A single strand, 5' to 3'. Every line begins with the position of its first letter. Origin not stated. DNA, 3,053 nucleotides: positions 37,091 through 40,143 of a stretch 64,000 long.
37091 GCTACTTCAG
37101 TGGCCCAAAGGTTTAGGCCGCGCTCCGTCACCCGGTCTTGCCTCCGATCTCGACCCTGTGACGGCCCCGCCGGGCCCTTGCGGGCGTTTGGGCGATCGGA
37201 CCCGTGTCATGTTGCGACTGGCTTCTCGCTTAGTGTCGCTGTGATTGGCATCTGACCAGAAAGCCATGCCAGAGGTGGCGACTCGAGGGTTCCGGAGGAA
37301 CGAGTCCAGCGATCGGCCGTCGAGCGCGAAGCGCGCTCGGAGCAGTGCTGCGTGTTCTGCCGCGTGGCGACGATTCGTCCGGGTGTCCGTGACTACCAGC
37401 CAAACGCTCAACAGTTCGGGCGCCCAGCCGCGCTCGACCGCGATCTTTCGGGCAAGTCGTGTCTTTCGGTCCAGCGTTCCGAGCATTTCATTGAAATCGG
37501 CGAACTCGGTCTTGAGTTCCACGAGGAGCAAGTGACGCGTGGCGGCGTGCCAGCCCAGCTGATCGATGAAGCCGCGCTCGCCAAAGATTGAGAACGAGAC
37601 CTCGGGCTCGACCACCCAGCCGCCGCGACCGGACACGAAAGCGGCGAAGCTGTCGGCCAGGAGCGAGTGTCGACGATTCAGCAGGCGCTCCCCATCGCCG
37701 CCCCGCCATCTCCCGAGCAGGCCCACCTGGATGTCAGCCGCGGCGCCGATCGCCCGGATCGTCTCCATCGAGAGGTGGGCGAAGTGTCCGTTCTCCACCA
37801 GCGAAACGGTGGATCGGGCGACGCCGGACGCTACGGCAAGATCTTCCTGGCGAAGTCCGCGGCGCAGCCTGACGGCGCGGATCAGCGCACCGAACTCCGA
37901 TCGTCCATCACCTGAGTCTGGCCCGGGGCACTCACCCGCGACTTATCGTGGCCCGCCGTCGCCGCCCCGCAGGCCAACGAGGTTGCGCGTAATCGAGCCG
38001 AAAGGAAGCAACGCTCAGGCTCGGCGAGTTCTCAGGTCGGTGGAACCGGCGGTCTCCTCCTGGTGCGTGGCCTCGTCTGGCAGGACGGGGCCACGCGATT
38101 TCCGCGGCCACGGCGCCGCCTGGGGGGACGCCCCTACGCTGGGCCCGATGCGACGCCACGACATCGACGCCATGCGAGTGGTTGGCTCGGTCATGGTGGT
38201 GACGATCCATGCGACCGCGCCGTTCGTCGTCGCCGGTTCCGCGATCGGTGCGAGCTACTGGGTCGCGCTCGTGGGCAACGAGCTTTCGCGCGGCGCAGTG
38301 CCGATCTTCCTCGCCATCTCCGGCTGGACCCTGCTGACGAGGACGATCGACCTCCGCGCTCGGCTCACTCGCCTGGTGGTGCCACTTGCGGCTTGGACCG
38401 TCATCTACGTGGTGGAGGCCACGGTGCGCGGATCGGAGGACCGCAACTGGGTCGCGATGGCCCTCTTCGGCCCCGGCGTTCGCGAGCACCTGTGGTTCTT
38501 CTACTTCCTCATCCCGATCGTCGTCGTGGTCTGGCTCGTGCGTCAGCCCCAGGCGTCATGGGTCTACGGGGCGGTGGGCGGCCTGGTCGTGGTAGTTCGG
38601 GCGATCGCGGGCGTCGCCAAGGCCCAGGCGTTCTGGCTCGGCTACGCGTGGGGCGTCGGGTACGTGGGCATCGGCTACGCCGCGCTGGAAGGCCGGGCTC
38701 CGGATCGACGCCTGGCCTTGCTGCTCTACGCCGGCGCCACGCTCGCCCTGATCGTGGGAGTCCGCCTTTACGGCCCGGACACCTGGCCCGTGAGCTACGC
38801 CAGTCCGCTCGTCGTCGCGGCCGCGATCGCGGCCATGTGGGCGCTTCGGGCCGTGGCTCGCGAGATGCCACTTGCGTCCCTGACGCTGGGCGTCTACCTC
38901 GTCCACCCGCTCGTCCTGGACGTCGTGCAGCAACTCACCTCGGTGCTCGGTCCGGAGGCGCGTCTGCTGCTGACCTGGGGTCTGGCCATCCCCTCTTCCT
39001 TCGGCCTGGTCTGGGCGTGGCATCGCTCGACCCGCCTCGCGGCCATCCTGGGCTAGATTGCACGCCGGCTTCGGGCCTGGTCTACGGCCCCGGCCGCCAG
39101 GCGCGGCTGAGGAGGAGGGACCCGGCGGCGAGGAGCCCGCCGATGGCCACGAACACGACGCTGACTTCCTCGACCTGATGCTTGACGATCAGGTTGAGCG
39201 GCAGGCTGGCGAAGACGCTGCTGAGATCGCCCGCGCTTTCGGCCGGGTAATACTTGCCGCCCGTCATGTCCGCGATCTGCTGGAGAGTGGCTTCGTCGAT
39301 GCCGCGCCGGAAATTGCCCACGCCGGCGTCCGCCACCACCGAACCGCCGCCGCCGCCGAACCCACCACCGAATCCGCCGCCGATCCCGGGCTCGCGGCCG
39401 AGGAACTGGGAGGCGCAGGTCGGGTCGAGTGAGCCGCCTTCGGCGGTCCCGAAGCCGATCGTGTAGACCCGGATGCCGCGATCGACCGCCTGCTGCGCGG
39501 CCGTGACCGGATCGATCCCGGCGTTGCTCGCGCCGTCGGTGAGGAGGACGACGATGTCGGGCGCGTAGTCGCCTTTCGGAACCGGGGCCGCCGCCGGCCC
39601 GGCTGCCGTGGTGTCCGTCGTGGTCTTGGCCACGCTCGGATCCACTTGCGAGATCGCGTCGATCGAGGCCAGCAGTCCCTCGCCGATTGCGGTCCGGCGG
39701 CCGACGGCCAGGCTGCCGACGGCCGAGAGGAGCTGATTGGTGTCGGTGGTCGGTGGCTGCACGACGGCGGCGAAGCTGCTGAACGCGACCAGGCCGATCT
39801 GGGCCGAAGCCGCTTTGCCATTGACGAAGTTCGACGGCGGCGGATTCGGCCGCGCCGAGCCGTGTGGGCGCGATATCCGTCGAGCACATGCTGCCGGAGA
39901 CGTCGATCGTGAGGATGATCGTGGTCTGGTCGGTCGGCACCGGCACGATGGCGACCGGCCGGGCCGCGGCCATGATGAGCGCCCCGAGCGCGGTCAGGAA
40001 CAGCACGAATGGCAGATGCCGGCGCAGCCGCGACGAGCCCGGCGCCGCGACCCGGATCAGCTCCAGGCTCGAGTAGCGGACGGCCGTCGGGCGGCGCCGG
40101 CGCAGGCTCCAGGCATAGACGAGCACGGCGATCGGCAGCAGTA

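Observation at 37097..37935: Two stand-alone paralogs: XRE HTH fused to a PD-(D/E)xK-like domain, with a conserved 5' leader and N-terminus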

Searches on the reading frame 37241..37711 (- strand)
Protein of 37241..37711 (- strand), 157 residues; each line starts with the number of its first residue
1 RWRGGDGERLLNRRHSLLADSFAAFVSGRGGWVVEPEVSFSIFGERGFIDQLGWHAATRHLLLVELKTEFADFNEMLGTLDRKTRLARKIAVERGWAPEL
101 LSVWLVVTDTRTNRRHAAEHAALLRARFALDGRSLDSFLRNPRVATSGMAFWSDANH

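Call 40: predict_structure(alignment_id=A5)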
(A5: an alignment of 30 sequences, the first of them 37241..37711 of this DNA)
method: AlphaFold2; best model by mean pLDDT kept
length: 157 residues; sequences in the alignment: 30
mean_pLDDT: 90.4   pTM: 0.85
mean pLDDT of the five models: 90.4, 89.3, 86.1, 85.5, 84.8
residues with pLDDT >= 90: 124; 70-90: 21; 50-70: 9; < 50: 3
segments of 3 or more residues with pLDDT < 50: 1-3
pLDDT, mean of each block of 10 residues (from residue 1): 56 88 94 91 88 97 95 91 94 95 97 95 95 95 96 75
secondary structure, 60 per line:
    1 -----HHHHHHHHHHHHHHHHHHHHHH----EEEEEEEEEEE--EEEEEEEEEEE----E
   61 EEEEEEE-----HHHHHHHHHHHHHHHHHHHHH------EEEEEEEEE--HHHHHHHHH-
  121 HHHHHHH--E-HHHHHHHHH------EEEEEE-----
elements in order: H6-27 E32-42 E45-55 E60-67 H73-93 E100-108 H111-119 H121-127 H132-140 E147-152
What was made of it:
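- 37241..37711 (-): PD-(D/E)xK-fold domain of gene 1. The putative catalytic residues are D at 37564-37562 and E-x-K at 37519-37511. AlphaFold model with pLDDT 90.4 and an alpha-beta-beta-beta-alpha-beta core (call 40).
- On PD-(D/E)xK phosphodiesterase superfamily: The element order is H6-27, E32-42, E45-55, E60-67, H73-93, E100-108 (call 40).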

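Call 45: fold_search(model_id=the predicted structure, library=pdb)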
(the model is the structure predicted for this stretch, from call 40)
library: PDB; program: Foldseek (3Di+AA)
matches with E <= 10: 597; with E <= 0.001: 1
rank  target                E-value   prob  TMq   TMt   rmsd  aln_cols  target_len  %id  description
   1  9dou_A                6.0e-04  1.00  0.53  0.11   6.0       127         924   12  Taeniopygia guttata R2 retrotransposon (R2Tg) initiating target-primed reverse transcription (released 2025-05-21)
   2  9nl2_A                3.0e-03  1.00  0.46  0.08   6.6       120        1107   15  Structure of R2 retrotransposon protein from Platysternon megacephalum initiating target-primed reverse transcription (released 2025-06-18)
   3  9wuf                  3.2e-03  1.00  0.44  0.07   4.8       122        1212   20  Cryo-EM structure of Upx (released 2026-02-11)
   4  8iby_C                3.2e-03  1.00  0.47  0.11   5.9       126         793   16  Structure of R2 with 5'ORF (released 2023-09-20)
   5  8gh6_A                5.4e-03  1.00  0.51  0.11   5.3       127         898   17  Bombyx mori R2 retrotransposon initiating target-primed reverse transcription (released 2023-04-05)
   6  3fov                  5.4e-03  0.96  0.33  0.45   5.4        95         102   19  Crystal structure of protein RPA0323 of unknown function from Rhodopseudomonas palustris (released 2009-01-13)
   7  2xi5_C                5.8e-03  0.97  0.39  0.35   7.7       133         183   15  N-terminal endonuclease domain of La Crosse virus L-protein (released 2010-10-06)
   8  1y88                  5.8e-03  0.96  0.38  0.33  12.2       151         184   13  Crystal Structure of Protein of Unknown Function AF1548 (released 2004-12-21)
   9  6p4o_F                1.6e-02  0.99  0.40  0.15   2.9        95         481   13  Complex of XPB helicase with Bax1 endonuclease from Sulfurisphaera tokodaii at 3.15 Angstroms resolution (released 2020-06-03)
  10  7ewz_B                1.6e-02  0.95  0.40  0.37   7.5       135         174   13  Crystal structure of Ebinur Lake virus cap snatching endonuclease (D92A mutant) (released 2022-01-26)
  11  2xi5_A                1.8e-02  0.91  0.39  0.35   7.7       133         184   15  N-terminal endonuclease domain of La Crosse virus L-protein (released 2010-10-06)
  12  8ibw_C                1.8e-02  0.80  0.35  0.08  13.5       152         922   18  Structure of R2 with 3'UTR and DNA in binding state (released 2023-09-20)
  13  5amq_A                2.4e-02  0.91  0.40  0.05   8.3       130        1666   15  Structure of the La Crosse Bunyavirus polymerase in complex with the 3' and 5' viral RNA (released 2015-06-03)
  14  9ibq_A                2.4e-02  0.85  0.44  0.28   6.6       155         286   12  Structure of BstEII with DNA substrate (released 2026-03-04)
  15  6p4w_B                2.4e-02  0.85  0.34  0.16   7.2       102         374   12  XPB helicase in a complex with truncated Bax1 from Sulfurisphaera tokodaii at 2.96 Angstrom resolution (released 2020-06-03)
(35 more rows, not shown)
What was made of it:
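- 37241..37711 (-): Foldseek hits to R2 RLE, Bax1, LACV endonuclease, Card1/Can2 and Cas4 (call 45).
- On PD-(D/E)xK phosphodiesterase superfamily: TM-scores are modest, 0.3-0.53 (call 45).
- Closest known: PafBC. Different: The effector domain here has a PD-(D/E)xK fold (call 45).
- Closest known: Minimal PD-. Same: They share the alpha-beta-beta-beta-alpha-beta core, with D on beta2 and ExK on beta3 (calls 40, 45).
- The fold of the C-terminal domain is that of restriction enzymes (call 45).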

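Call 46: search_protein_representatives(alignment_id=A5)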
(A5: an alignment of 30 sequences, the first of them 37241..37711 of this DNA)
Query: 30 sequences, 136 profile positions. Proteins with E-value up to 0.001 (for the whole library): 2277; up to 1e-10: 1304; up to 1e-30: 177. The best 150 are listed.
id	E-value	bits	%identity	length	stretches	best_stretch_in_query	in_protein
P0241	5.5e-45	168.8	-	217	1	1-135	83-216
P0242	1.1e-44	167.7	-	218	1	1-135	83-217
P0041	1.5e-44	167.3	-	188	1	1-135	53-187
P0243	7.3e-44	165.1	-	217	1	1-135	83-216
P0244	1.1e-43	164.6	-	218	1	1-135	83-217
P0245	3.9e-43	162.8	-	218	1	1-135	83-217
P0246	5.2e-42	159.1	-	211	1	1-135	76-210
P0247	1.6e-41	157.6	-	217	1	1-135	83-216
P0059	2.3e-41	157.0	-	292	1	1-135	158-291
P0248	2.5e-41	156.9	-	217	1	1-135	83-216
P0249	7.2e-41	155.4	-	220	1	1-135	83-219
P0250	2.0e-40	154.0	-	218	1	1-135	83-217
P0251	2.8e-40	153.5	-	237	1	1-133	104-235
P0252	5.0e-40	152.7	-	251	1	1-135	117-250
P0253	5.0e-40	152.7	-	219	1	1-134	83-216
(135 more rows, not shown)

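Call 58: search_solved_structures(query=A5, max_evalue=10)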
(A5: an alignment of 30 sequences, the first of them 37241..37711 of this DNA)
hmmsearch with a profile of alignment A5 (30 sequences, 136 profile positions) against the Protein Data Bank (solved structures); distinct sequences matched with E-value up to 10: 2.
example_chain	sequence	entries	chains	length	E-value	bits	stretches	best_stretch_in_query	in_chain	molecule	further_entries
9dd4_A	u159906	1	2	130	0.48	13.5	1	24-63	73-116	Designed facilitated dissociation target LHD101An1: LHD101A with an N-terminal extension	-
4yii_A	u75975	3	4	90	1.7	11.7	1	63-83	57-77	Anaphase-promoting complex subunit 2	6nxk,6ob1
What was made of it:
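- Closest known: Minimal PD-. Different: There is no detectable sequence similarity to any of them (call 58).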

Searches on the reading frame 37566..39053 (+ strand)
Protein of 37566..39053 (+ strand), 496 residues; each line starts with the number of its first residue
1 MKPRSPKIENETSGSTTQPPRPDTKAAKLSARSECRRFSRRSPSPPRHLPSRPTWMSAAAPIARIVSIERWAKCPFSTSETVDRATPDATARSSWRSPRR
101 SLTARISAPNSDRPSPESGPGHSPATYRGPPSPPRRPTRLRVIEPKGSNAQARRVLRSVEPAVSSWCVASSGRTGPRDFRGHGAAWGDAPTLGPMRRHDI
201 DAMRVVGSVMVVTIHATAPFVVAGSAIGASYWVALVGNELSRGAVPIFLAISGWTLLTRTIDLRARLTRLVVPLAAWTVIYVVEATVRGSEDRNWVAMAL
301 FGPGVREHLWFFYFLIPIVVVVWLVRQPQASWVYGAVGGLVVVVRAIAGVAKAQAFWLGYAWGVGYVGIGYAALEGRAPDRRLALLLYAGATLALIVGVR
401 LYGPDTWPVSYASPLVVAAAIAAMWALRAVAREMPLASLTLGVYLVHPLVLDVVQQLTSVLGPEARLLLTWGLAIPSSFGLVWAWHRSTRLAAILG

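Call 81: search_protein_families(library=pfam, proteins=[window:37566-39053:+], max_evalue=0.001)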
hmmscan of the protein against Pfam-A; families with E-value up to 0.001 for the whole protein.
window:37566-39053:+ (496 aa): 1 family
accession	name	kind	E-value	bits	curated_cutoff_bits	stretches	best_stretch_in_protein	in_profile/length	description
PF01757.29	Acyl_transf_3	-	2.1e-22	80.1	31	1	198-483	2-322/326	Acyltransferase domain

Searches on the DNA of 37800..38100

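Call 82: search_rna_families(source=window, start=37800, end=38100, threshold=evalue, max_evalue=1)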
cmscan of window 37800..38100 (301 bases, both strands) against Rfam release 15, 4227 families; matches with E-value up to 1: 0.
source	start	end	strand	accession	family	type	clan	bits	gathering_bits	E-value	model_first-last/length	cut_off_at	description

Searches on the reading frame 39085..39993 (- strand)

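Call 81: search_protein_families(library=pfam, proteins=[window:39085-39993:-], max_evalue=0.001)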
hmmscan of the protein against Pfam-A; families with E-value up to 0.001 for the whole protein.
window:39085-39993:- (303 aa): 2 families
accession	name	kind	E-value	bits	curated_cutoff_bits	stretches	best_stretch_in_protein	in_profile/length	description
PF00092.34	VWA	-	4.3e-10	40.5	23.8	1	60-185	34-143/174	von Willebrand factor type A domain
PF13519.12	VWA_2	-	1.2e-05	26.3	27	1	56-118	31-93/107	von Willebrand factor type A domain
